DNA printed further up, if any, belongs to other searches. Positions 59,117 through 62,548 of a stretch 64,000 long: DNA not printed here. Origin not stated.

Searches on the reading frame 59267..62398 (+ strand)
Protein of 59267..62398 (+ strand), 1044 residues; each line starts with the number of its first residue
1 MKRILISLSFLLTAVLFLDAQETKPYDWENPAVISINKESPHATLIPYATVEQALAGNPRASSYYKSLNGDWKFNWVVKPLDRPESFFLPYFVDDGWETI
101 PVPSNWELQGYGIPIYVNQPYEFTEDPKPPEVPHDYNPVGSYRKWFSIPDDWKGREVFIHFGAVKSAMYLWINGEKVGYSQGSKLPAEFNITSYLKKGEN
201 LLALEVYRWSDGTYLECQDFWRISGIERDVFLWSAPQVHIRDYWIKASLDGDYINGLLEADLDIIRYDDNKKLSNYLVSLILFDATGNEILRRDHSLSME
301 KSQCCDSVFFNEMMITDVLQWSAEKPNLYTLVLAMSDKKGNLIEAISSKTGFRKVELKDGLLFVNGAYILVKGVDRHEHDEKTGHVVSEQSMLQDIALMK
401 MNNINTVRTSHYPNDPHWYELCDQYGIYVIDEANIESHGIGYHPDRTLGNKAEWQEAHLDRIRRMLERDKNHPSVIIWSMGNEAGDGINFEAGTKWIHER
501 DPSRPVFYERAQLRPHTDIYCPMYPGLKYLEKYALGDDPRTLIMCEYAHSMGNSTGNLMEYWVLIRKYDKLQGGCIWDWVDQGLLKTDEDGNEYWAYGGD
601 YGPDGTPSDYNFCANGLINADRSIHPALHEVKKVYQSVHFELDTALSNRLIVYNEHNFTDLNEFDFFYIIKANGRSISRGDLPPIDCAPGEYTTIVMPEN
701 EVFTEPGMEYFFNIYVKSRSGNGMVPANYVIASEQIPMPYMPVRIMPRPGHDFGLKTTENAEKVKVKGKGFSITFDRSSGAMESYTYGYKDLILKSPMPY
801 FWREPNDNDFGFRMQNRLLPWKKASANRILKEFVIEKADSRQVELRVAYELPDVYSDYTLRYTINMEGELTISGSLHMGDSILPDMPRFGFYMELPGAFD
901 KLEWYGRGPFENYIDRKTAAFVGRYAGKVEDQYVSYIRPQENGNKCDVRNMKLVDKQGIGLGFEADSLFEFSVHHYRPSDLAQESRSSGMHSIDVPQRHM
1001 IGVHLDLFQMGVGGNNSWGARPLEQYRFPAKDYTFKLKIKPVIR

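Call 12: search_protein_families(library=pfam, proteins=[window:59267-62398:+], max_evalue=0.001)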
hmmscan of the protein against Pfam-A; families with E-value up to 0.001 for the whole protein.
window:59267-62398:+ (1044 aa): 7 families
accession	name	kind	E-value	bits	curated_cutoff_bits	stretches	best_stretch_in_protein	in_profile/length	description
PF02836.23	Glyco_hydro_2_C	-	1.1e-97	327.2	21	1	355-640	1-302/302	Glycosyl hydrolases family 2, TIM barrel domain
PF02929.23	Bgal_small_N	-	2.2e-73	247.4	25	1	767-1039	1-248/248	Beta galactosidase small chain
PF02837.24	Glyco_hydro_2_N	-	4e-40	137.9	28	1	66-236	2-169/169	Glycosyl hydrolases family 2, sugar binding domain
PF16353.11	LacZ_4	-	1.7e-17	63.9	27.3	1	651-738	2-86/87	Beta-galactosidase, domain 4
PF00703.27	Glyco_hydro_2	-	1.1e-12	49.1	23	1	238-353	1-109/109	Glycosyl hydrolases family 2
PF22666.2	Glyco_hydro_2_N2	-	7.5e-05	23.3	27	1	142-207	52-118/167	Glycosyl hydrolase 2 galactose-binding domain-like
PF03198.20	Glyco_hydro_72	-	0.00032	20.5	25.9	1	353-486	10-148/314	Glucanosyltransferase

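Call 55: search_protein_families(library=ncbifam, proteins=[window:59267-62398:+], max_evalue=0.00001)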
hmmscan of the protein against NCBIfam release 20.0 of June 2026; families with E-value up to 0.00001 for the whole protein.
window:59267-62398:+ (1044 aa): 11 families
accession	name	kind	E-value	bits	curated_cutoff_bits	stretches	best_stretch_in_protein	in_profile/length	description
NF052611.1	beta_gal_Bga2A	equivalog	0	1086.7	999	1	29-1040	3-1005/1007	beta-galactosidase, LacZ type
NF041100.1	betagal_LacZ_Ttogales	equivalog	0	1012.4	2000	1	26-1041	1-986/1090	beta-galactosidase LacZ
NF007074.0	PRK09525.1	subfamily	7.6e-261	868.2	1221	1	26-1039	15-1024/1027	beta-galactosidase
NF007666.0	PRK10340.1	equivalog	4e-259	862.5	1284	1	27-1042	3-1000/1030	beta-galactosidase subunit alpha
NF049891.1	Bet1-4galacdseBT4156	equivalog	1.5e-63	215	1700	1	96-791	43-708/946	exo-beta-1,4-galactosidase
NF007538.0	PRK10150.1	equivalog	2.7e-46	158.1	544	1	141-507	68-449/607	beta-glucuronidase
NF041462.1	GalA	equivalog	1.3e-44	152.6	900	1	90-494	39-414/763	beta-galactosidase GalA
NF041463.1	GalB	equivalog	5.4e-41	140.3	900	1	87-507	90-509/869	beta-galactosidase GalB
NF050095.1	BetGlucuronLacZ4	equivalog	1.1e-34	119.6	950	1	137-484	59-408/666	beta-glucuronidase LacZ4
NF049877.1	GlucurArabfur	equivalog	7.4e-20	70.2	1800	1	140-502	424-789/1400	beta-d-glucuronidase/beta-L-arabinofuranosidase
NF049890.1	Bet1-4galacdseBT4151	equivalog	1.2e-19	69.9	1500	1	136-489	105-456/952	exo-beta-1,4-galactosidase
